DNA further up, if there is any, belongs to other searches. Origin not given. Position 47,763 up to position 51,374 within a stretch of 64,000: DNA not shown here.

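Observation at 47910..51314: Giant secreted Sel1 / FAD-Rossmann / RNI-type LRR fusion protein - candidate eukaryote-like effector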

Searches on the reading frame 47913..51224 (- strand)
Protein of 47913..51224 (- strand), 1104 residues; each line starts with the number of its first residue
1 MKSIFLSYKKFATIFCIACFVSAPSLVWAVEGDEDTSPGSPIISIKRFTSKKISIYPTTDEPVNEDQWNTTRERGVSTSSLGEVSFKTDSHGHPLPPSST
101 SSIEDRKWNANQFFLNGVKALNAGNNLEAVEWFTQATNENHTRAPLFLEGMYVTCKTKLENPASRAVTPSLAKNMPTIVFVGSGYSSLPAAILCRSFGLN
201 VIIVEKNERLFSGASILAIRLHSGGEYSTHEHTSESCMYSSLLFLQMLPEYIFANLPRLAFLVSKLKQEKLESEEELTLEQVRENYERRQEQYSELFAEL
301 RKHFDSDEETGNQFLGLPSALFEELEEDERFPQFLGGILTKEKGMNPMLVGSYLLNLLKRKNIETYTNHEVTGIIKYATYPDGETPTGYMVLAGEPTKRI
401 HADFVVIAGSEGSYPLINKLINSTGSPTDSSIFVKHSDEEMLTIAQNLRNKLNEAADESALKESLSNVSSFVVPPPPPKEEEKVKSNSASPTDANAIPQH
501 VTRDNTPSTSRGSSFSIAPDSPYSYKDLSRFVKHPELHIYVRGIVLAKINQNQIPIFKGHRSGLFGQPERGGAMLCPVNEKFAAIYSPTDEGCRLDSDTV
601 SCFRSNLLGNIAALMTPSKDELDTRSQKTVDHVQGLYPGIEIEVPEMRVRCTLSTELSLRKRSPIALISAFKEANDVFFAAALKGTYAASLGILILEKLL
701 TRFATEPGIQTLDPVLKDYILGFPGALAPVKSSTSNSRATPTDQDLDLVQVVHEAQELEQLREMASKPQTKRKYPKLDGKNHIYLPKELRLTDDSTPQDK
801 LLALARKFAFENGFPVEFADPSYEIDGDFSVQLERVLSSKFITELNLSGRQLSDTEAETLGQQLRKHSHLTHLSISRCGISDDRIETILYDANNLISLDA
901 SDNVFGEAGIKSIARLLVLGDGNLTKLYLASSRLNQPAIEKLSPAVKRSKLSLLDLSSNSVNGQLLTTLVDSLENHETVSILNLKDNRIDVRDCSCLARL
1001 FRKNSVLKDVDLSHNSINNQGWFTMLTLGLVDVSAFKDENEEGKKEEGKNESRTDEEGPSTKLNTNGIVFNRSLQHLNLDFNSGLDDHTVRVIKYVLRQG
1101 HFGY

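Call 4: search_protein_families(library=pfam, proteins=[window:47913-51224:-], max_evalue=1)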
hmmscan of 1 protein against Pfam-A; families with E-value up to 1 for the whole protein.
window:47913-51224:- (1104 aa): 8 families
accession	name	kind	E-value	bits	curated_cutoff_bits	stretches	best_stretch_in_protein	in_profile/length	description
PF01266.30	DAO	-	1.1e-07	32.1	27.9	1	179-416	3-208/353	FAD dependent oxidoreductase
PF07992.20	Pyr_redox_2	-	0.00011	22.1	26.1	1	172-211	138-178/291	Pyridine nucleotide-disulphide oxidoreductase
PF13516.12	LRR_6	-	0.0009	19.6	23.4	1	867-883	2-18/24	Leucine Rich repeat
PF00070.33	Pyr_redox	-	0.0074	17.2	22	1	178-211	2-35/82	Pyridine nucleotide-disulphide oxidoreductase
PF13450.12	NAD_binding_8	-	0.046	14.5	21.9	1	181-210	2-31/68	NAD(P)-binding Rossmann-like domain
PF00890.30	FAD_binding_2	-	0.067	12.8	20.4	1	178-220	2-49/414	FAD binding domain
PF00560.39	LRR_1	-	0.26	12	20.6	0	869-885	1-17/23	Leucine Rich Repeat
PF24758.1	LRR_At5g56370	-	0.84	9.7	27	0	861-901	55-94/227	FBD-associated F-box protein At5g56370, LRR repeats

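Call 5: search_protein_families(library=ncbifam, proteins=[window:47913-51224:-], max_evalue=1)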
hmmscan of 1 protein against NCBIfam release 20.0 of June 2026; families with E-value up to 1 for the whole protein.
window:47913-51224:- (1104 aa): 11 families
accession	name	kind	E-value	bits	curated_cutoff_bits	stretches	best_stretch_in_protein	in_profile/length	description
NF004789.0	PRK06134.1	subfamily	0.016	13.8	747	1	177-215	14-51/581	FAD-dependent oxidoreductase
NF053677.1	Desat2ChcC2Cyan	equivalog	0.04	12.3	900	1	178-215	3-39/558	4-oxocyclohex-2-ene-1-carboxylate 5-dehydrogenase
NF005064.0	PRK06481.1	equivalog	0.045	12.5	542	1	168-207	54-93/506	flavocytochrome c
NF045599.1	bili_reduct_long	exception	0.049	11.8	750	1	151-212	357-418/641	bilirubin reductase, long form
NF009478.0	PRK12844.1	equivalog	0.053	11.8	789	1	178-210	11-43/559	3-ketosteroid-delta-1-dehydrogenase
NF058655.1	CrtID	equivalog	0.079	11.8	640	1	178-212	1-35/478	bifunctional phytoene desaturase/3,4-desaturase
NF002481.1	PRK01747.1-2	equivalog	0.11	11.2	600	1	172-215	235-278/611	bifunctional tRNA (5-methylaminomethyl-2-thiouridine)(34)-methyltransferase MnmC2/FAD-dependent 5-carboxymethylaminomethyl-2-thiouridine(34)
NF006130.0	PRK08274.1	equivalog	0.12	11.1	369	1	175-213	5-43/467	FAD-dependent tricarballylate dehydrogenase TcuA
NF004945.0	PRK06292.2-3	equivalog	0.13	11.1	494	1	174-212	170-208/457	dihydrolipoyl dehydrogenase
TIGR01813.1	flavo_cyto_c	subfamily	0.18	10.5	285.45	1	178-218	2-42/444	flavocytochrome c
NF041087.1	bile_acid_BaiCD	equivalog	0.28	9.2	825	1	152-213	357-417/642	bile acid Fe-S flavoenzyme BaiCD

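Call 6: find_homologous_proteins(query=window:47913-51224:-, max_evalue=0.001)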
Query window:47913-51224:- (1104 aa): 1 proteins with E <= 0.001 among 8000 candidates.
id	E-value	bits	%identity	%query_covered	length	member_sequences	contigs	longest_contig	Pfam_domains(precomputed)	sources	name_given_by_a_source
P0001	0.0e+0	2485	100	100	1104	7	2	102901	PF01266.31,PF27087.1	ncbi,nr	ncbi:MAG: hypothetical protein HON43_03000 [Alphaproteobacteria bacterium]|nr:hypothetical protein [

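Call 7: search_solved_structures(query=window:47913-51224:-, max_evalue=1, show_alignments=2)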
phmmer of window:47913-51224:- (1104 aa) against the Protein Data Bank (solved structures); distinct sequences matched with E-value up to 1: 65 (the best 60 are shown).
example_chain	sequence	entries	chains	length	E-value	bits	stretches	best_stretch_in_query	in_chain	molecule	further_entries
3tsr_E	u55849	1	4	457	3.2e-12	48.5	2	837-1024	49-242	Ribonuclease inhibitor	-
4per_A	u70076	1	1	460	8.1e-12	47.2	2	840-1030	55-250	Ribonuclease Inhibitor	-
8glv_Ez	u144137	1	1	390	4.1e-11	44.8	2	846-1018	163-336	DRC5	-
1dfj_I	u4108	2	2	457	1.1e-10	43.4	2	888-1026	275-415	RIBONUCLEASE INHIBITOR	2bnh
4peq_B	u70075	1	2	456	1.3e-09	39.9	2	840-1031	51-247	Ribonuclease/angiogenin inhibitor 1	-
9y6s_8O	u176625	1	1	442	1.4e-07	33.2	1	838-1022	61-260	Leucine-rich repeat protein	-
1a4y_A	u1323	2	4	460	1.4e-07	33.1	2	841-1024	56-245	RIBONUCLEASE INHIBITOR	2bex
1z7x_W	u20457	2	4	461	1.4e-07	33.1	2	837-1023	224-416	Ribonuclease inhibitor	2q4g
8ej4_A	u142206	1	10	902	3.1e-07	32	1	834-1030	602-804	NACHT, LRR and PYD domains-containing protein 3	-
9z03_A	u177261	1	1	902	3.1e-07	32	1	834-1030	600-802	NACHT, LRR and PYD domains-containing protein 3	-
8swf_A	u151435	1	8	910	3.2e-07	32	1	834-1030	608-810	NACHT, LRR and PYD domains-containing protein 3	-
8swk_A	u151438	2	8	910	3.2e-07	32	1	834-1030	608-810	NACHT, LRR and PYD domains-containing protein 3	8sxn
7zgu_A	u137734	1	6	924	3.2e-07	32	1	834-1030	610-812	NACHT, LRR and PYD domains-containing protein 3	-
7vtp_A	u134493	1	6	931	3.2e-07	31.9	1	834-1030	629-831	NACHT, LRR and PYD domains-containing protein 3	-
6npy_A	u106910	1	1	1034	3.9e-07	31.7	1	834-1030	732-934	Isoform 2 of NACHT, LRR and PYD domains-containing protein 3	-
7pzc_A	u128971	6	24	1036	4e-07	31.7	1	834-1030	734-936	NACHT, LRR and PYD domains-containing protein 3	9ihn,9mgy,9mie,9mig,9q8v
9dh3_A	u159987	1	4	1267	1.7e-06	29.5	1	834-1030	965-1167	Maltose/maltodextrin-binding periplasmic protein,NACHT, LRR and PYD domains-containing pro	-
7lfh_A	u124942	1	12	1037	2.9e-06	28.8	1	838-1030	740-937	NACHT, LRR and PYD domains-containing protein 3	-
7vtq_A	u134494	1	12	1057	3.1e-06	28.7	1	838-1030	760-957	NACHT, LRR and PYD domains-containing protein 3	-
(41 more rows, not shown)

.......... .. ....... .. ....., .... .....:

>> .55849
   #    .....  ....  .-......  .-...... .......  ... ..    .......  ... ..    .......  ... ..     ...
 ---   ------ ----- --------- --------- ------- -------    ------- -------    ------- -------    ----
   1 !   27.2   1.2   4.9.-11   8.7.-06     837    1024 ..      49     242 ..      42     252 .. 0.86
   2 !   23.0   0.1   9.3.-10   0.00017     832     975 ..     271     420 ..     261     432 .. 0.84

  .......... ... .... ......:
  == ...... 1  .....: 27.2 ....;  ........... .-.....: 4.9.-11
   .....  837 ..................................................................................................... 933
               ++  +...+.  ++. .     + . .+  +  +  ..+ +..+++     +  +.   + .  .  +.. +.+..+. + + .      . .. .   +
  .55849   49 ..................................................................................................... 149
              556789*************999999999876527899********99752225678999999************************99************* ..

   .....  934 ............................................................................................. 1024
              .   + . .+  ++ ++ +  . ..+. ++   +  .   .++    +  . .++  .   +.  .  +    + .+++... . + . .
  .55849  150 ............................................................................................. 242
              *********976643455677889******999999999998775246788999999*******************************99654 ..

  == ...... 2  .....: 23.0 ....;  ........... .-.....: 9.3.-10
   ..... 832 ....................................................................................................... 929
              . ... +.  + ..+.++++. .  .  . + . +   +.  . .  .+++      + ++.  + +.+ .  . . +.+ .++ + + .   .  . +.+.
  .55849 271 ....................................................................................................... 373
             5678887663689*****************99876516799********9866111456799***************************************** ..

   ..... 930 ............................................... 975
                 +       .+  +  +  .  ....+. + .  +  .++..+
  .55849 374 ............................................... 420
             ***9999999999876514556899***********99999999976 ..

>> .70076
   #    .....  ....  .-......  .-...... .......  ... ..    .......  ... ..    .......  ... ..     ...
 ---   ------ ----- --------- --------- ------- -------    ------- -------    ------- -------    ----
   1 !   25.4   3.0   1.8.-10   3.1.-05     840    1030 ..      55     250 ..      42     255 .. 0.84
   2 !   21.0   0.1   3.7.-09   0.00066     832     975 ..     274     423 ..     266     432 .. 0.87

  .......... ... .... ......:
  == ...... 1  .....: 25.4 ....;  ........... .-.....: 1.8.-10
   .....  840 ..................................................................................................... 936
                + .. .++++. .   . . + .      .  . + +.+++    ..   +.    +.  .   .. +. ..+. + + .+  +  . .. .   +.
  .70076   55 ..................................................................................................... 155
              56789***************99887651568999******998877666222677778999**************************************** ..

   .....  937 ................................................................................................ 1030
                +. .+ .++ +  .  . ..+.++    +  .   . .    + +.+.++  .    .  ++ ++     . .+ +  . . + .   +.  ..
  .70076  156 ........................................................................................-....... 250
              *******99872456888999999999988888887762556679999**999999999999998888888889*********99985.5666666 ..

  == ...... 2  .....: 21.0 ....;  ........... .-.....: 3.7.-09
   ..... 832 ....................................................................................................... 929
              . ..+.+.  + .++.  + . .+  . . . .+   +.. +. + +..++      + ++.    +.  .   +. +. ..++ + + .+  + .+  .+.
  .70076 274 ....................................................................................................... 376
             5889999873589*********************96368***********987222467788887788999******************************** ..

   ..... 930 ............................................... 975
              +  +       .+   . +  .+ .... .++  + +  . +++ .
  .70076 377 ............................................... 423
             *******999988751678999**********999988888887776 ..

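Call 9: find_encoding_contigs(protein=P0001, flank=10000, max_places=6)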
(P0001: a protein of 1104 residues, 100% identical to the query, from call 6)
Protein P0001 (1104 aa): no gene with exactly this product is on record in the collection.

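Call 16: search_dna_similar(query=window:47913-51224:-, collection=plasmids, mode=protein, max_rows=15)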
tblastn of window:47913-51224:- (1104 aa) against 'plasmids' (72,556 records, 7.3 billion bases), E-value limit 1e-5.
No match.

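Call 21: list_cluster_members(proteins=[P0001])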
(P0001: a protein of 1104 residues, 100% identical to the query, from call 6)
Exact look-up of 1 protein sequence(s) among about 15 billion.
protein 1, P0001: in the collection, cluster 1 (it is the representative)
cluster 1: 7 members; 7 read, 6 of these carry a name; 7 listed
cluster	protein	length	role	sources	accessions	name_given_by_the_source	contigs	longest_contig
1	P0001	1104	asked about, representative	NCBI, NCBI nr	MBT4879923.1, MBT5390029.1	MAG: hypothetical protein HON43_03000 [Alphaproteobacteria bacterium] | hypothetical protein [Alphaproteobacteria bacterium]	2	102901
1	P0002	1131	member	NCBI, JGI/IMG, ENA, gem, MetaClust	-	hypothetical protein | \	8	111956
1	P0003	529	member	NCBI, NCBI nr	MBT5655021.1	MAG: FAD-dependent oxidoreductase, partial [Alphaproteobacteria bacterium] | FAD-dependent oxidoreductase [Alphaproteobacteria bacterium]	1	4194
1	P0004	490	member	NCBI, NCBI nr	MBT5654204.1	MAG: hypothetical protein HOI80_01730 [Alphaproteobacteria bacterium] | hypothetical protein [Alphaproteobacteria bacterium]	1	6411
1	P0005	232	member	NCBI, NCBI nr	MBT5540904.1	MAG: hypothetical protein HOK20_04845, partial [Alphaproteobacteria bacterium] | hypothetical protein [Alphaproteobacteria bacterium]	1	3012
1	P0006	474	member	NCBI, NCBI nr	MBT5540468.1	MAG: FAD-dependent oxidoreductase, partial [Alphaproteobacteria bacterium] | FAD-dependent oxidoreductase [Alphaproteobacteria bacterium]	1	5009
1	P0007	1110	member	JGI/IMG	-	-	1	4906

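Call 30: find_encoding_contigs(protein=P0002, flank=10000, max_places=6)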
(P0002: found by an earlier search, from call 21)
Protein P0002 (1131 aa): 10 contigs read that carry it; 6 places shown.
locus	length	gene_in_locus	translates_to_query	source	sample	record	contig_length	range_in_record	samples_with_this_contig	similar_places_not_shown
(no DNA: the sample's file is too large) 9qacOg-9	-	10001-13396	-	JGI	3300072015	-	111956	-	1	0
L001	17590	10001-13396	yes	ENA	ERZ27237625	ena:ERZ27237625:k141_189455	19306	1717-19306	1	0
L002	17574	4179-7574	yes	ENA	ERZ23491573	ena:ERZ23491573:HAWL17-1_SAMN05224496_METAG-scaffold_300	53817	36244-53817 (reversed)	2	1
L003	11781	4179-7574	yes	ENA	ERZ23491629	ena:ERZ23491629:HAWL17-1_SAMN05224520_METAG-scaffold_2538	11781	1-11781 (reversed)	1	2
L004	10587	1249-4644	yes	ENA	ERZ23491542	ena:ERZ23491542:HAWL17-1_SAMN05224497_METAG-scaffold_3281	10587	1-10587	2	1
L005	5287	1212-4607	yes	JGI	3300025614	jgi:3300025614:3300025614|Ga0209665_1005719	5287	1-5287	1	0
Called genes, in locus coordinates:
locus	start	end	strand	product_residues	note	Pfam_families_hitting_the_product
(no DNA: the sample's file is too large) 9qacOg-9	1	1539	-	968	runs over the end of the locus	PF00521:DNA_topoisoIV, PF03989:DNA_gyraseA_C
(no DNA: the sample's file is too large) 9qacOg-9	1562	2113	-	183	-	PF00436:SSB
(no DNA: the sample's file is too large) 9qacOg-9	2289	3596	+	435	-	PF00285:Citrate_synt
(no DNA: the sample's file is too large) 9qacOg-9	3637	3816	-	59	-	-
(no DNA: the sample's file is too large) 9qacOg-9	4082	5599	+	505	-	PF13623:SurA_N_2, PF13624:SurA_N_3, PF13145:Rotamase_2 (faint)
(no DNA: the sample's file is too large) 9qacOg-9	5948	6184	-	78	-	-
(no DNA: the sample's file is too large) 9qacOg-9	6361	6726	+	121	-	PF13793:Pribosyltran_N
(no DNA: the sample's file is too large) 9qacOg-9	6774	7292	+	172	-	PF00156:Pribosyltran, PF14572:Pribosyl_synth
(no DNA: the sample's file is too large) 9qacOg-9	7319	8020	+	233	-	PF01386:Ribosomal_L25p, PF14693:Ribosomal_TL5_C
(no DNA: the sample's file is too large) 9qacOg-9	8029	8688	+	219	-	PF01195:Pept_tRNA_hydro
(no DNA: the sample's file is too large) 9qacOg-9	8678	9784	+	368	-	PF01926:MMR_HSR1, PF02421:FeoB_N (weak), PF06071:YchF-GTPase_C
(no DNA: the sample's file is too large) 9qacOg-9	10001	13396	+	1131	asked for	PF01266:DAO, PF27087:LRR_TMOD-LMOD (faint)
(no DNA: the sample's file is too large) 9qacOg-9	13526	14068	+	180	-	PF05229:SCPU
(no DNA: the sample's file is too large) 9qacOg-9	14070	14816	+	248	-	PF00345:PapD_N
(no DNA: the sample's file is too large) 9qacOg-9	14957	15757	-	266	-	-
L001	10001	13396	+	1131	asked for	PF01266:DAO, PF27087:LRR_TMOD-LMOD (faint)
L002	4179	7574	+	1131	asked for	PF01266:DAO, PF27087:LRR_TMOD-LMOD (faint)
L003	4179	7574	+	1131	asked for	PF01266:DAO, PF27087:LRR_TMOD-LMOD (faint)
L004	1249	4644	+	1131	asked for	PF01266:DAO, PF27087:LRR_TMOD-LMOD (faint)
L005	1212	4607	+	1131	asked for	PF01266:DAO, PF27087:LRR_TMOD-LMOD (faint)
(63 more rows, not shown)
